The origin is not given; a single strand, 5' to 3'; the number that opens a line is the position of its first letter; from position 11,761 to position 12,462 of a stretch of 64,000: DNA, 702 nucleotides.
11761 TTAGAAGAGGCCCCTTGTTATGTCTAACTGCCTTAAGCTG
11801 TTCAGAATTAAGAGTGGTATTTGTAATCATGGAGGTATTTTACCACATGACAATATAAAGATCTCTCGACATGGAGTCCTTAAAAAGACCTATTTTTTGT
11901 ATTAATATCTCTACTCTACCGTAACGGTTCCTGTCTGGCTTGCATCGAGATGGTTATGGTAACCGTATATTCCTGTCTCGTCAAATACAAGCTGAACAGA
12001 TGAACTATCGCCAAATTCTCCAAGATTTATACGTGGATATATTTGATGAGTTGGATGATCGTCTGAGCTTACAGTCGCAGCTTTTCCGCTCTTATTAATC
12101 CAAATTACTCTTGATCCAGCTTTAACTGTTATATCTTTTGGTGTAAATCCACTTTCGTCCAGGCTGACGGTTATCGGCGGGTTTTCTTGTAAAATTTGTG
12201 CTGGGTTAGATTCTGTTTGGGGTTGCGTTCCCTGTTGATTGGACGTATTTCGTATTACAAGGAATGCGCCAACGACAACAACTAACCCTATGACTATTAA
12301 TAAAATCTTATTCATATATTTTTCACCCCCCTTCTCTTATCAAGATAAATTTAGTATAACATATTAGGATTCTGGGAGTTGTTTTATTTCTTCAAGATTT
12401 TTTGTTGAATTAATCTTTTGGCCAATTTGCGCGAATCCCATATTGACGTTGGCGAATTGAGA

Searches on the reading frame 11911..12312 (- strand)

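Call 60: search_protein_families(library=pfam, proteins=[window:11911-12312:-], max_evalue=0.001)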
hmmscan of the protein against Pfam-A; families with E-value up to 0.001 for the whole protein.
window:11911-12312:- (133 aa): 1 family
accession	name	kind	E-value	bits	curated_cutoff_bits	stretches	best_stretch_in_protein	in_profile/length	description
PF13473.12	Cupredoxin_1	-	1.5e-06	28.6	27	1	39-132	16-104/104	Cupredoxin-like domain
